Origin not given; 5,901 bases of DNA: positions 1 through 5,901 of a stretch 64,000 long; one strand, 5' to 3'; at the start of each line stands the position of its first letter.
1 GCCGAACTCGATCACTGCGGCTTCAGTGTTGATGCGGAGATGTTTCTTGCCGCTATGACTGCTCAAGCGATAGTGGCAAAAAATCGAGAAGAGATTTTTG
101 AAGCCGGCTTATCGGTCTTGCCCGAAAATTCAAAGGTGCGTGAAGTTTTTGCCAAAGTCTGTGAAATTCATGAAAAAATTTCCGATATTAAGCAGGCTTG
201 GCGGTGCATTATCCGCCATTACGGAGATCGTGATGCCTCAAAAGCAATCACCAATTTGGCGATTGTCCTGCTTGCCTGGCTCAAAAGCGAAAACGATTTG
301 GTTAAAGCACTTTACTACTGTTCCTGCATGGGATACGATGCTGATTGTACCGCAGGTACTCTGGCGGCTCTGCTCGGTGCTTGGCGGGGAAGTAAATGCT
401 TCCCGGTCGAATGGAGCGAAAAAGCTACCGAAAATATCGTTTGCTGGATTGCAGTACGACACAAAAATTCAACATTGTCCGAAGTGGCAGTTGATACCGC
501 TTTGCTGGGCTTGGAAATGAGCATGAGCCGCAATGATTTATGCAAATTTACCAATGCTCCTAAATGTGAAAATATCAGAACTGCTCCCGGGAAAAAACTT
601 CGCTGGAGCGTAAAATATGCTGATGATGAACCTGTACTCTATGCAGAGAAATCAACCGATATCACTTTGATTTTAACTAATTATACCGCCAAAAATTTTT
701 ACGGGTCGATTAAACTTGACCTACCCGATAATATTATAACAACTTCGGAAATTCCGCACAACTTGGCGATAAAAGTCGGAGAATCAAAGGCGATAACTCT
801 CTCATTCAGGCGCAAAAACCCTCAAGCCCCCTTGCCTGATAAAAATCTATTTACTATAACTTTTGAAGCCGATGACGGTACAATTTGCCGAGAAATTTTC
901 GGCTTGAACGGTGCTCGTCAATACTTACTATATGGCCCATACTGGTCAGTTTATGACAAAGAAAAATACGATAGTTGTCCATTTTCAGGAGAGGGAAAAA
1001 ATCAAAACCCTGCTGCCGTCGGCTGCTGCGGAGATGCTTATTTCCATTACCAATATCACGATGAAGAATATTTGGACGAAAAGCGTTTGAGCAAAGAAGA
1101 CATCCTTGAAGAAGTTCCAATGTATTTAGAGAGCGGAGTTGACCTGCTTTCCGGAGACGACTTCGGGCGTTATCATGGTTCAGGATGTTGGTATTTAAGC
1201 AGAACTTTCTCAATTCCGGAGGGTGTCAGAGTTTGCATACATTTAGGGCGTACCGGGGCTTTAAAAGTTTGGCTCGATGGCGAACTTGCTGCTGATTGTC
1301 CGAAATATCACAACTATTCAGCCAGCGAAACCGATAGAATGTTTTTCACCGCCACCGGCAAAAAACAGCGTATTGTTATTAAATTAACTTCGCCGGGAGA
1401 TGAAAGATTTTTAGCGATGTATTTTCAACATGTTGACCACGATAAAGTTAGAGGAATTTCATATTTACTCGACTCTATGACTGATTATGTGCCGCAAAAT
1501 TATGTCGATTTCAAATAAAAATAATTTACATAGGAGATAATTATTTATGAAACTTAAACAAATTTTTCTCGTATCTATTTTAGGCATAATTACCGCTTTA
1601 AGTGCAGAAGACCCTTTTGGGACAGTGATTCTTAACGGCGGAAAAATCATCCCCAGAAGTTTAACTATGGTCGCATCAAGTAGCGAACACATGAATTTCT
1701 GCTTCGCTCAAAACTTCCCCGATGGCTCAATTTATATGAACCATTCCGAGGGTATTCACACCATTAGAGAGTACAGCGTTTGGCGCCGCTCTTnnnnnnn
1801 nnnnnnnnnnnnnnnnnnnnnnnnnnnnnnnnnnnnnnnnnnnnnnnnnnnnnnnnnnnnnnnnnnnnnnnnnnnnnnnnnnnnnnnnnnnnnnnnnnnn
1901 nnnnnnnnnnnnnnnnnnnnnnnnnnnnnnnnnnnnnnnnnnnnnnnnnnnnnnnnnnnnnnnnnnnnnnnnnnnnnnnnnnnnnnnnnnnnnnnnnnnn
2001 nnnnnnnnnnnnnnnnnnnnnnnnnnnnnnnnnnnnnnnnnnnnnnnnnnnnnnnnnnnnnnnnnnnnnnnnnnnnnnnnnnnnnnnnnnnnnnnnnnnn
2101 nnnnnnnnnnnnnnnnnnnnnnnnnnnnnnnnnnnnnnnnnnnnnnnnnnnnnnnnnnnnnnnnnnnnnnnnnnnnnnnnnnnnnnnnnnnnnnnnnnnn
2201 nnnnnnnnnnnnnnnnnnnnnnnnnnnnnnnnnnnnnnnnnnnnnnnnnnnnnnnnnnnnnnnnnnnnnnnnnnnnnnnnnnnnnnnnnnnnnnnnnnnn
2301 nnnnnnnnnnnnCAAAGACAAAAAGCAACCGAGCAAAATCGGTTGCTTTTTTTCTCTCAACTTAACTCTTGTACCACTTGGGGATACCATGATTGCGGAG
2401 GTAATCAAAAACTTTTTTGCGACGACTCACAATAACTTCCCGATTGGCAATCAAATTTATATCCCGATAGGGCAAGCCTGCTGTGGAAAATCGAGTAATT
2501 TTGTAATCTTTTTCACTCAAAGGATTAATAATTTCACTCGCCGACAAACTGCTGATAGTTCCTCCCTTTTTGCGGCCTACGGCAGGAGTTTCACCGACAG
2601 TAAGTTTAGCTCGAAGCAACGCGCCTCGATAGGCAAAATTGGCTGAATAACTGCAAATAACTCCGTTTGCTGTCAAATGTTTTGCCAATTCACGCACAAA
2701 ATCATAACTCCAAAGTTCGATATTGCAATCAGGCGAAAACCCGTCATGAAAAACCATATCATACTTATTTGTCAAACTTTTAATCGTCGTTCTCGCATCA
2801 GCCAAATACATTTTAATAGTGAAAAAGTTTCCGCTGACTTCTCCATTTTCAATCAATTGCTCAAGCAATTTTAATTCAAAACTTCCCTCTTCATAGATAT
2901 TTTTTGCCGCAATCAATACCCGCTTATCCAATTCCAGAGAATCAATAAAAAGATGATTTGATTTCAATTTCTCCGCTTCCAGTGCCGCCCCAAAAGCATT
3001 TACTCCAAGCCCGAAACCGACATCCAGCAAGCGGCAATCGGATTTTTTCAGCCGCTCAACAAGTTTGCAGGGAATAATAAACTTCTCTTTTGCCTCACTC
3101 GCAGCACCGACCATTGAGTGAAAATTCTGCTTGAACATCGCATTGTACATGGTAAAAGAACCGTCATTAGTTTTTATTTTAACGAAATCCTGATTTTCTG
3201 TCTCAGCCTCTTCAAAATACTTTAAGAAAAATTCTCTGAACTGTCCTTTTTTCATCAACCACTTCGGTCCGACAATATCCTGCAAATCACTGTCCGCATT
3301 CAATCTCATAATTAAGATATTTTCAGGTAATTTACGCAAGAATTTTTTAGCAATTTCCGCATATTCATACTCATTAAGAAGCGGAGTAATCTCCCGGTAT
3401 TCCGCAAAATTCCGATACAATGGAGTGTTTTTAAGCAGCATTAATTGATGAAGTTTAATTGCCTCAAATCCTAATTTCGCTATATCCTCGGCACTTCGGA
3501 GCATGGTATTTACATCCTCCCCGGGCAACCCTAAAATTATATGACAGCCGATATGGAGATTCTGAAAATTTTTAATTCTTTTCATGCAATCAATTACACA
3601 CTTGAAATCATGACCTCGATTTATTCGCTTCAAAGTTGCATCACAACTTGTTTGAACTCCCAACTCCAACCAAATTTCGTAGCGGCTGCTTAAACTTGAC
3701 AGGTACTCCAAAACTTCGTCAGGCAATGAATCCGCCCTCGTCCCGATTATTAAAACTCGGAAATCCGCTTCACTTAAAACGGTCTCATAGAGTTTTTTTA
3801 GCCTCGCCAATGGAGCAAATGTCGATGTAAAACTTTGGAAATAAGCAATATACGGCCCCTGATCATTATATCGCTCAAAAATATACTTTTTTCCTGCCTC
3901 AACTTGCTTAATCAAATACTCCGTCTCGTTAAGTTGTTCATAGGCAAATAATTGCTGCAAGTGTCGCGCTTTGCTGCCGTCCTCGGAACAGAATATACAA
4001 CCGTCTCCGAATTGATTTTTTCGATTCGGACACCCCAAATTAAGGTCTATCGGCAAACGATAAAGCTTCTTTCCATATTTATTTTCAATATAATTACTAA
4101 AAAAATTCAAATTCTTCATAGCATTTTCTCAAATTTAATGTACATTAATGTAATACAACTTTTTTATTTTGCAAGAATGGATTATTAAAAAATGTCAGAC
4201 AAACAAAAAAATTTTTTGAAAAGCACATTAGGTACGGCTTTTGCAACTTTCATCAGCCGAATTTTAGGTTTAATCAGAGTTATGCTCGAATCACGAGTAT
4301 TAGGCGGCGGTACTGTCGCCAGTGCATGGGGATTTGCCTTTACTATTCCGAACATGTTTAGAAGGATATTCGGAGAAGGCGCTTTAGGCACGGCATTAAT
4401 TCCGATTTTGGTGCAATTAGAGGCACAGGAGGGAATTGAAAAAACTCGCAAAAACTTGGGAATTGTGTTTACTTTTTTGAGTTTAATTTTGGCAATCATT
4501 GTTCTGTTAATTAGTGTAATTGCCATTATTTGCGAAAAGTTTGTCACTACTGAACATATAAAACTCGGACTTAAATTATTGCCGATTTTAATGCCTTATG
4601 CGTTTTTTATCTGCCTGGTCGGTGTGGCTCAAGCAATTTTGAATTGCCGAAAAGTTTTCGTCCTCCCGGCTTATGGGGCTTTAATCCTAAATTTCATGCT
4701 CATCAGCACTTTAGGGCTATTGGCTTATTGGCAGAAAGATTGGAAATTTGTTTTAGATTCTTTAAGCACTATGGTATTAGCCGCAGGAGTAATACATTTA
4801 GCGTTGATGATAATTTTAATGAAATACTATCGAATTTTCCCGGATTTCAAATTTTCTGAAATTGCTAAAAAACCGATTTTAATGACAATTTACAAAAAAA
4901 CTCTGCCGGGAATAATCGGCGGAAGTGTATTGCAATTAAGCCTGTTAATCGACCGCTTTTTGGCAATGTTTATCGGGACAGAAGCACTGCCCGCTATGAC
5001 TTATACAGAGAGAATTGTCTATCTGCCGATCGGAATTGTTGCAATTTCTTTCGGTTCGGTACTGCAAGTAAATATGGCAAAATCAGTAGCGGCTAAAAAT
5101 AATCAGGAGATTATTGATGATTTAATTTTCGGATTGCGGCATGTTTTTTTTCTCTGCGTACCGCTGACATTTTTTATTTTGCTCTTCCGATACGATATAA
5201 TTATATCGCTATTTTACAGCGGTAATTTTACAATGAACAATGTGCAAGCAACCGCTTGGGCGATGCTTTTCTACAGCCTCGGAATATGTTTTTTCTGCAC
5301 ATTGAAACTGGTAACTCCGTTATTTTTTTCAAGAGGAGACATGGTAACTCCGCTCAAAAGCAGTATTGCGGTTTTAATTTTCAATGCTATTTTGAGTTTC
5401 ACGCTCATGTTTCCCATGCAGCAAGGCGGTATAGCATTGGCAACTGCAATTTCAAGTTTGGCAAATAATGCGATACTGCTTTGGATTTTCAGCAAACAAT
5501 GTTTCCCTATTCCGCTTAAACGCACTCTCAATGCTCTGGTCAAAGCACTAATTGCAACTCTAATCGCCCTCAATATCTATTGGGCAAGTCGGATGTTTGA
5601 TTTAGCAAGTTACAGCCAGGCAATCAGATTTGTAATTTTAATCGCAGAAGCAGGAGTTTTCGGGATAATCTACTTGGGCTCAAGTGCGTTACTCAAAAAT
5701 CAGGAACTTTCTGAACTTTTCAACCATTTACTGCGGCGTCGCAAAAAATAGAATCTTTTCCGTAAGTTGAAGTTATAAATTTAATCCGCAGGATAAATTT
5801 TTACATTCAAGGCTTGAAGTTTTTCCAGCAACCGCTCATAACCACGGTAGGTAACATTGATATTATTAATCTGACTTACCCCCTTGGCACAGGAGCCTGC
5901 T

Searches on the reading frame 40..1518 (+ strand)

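Call 58: search_protein_families(library=pfam, proteins=[window:40-1518:+])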
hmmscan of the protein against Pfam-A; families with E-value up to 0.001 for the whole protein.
window:40-1518:+ (492 aa): 1 family
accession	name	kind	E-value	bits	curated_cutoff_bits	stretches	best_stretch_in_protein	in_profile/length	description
PF03747.19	ADP_ribosyl_GH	-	1.7e-14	54.7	26.2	1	1-122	165-285/287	ADP-ribosylglycohydrolase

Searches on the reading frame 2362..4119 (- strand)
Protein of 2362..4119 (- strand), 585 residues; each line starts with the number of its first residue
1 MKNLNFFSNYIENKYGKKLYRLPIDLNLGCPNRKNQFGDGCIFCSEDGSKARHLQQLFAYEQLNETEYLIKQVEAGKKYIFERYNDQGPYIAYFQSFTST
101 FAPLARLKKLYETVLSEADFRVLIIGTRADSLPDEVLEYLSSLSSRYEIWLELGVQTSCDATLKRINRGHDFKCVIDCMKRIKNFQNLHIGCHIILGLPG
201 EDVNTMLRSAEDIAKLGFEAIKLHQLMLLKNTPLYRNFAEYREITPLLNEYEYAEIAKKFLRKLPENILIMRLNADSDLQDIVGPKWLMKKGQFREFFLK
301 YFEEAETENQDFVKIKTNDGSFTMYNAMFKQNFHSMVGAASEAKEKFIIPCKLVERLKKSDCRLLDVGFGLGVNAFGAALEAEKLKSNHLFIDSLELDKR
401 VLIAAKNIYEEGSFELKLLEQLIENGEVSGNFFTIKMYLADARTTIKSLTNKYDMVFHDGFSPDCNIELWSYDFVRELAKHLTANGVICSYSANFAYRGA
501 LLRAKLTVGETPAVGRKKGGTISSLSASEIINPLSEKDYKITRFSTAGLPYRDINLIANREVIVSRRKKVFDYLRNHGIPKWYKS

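Call 58: search_protein_families(library=pfam, proteins=[window:2362-4119:-])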
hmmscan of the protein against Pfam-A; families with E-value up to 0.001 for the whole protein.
window:2362-4119:- (585 aa): 4 families
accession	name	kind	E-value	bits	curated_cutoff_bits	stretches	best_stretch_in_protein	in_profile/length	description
PF05430.17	Methyltransf_30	-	2.2e-23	83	22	1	429-523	27-121/124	S-adenosyl-L-methionine-dependent methyltransferase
PF16199.10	Radical_SAM_C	-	1.2e-12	48.2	31.9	1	220-294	3-75/85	Radical_SAM C-terminal domain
PF04055.27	Radical_SAM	-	2.5e-11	44.5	29.5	1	30-212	7-165/166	Radical SAM superfamily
PF01564.23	Spermine_synth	-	0.00042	20.4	22.9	1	435-499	74-139/186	Spermine/spermidine synthase domain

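Call 69: find_encoding_contigs(protein=window:2362-4119:-, flank=10000, max_places=2)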
Protein window:2362-4119:- (585 aa): 2 contigs read that carry it; 1 place shown.
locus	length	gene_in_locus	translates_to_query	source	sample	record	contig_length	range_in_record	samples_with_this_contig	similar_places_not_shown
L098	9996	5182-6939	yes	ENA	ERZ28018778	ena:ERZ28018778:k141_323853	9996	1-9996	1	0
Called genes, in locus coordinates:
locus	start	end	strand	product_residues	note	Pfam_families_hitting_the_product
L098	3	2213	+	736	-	?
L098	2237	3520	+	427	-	PF00275:EPSP_synthase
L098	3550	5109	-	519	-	PF03023:MurJ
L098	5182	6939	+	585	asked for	PF04055:Radical_SAM, PF16199:Radical_SAM_C, PF05430:Methyltransf_30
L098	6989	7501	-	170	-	-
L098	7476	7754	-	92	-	-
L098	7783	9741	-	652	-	PF03747:ADP_ribosyl_GH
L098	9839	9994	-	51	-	?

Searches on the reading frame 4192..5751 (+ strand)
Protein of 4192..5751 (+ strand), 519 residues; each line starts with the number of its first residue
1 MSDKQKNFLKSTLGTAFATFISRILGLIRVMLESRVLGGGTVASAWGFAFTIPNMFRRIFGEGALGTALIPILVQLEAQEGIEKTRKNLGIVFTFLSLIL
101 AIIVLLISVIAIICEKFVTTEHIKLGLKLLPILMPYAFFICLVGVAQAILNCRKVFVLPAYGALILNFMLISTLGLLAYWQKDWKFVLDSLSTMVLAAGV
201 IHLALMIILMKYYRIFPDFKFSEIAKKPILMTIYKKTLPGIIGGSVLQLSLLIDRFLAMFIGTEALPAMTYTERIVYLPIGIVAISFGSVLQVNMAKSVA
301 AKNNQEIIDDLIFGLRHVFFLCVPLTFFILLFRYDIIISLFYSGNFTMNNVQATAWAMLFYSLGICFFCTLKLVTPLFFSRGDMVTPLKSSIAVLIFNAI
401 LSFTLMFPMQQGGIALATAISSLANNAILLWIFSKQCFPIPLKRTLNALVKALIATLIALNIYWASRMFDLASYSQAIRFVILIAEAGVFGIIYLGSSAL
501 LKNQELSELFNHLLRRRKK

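Call 58: search_protein_families(library=pfam, proteins=[window:4192-5751:+])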
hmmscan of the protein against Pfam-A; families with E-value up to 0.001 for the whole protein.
window:4192-5751:+ (519 aa): 1 family
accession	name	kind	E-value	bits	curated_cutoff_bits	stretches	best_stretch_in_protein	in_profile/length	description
PF03023.19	MurJ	-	1.6e-81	274.7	27.4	1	35-470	3-437/451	Lipid II flippase MurJ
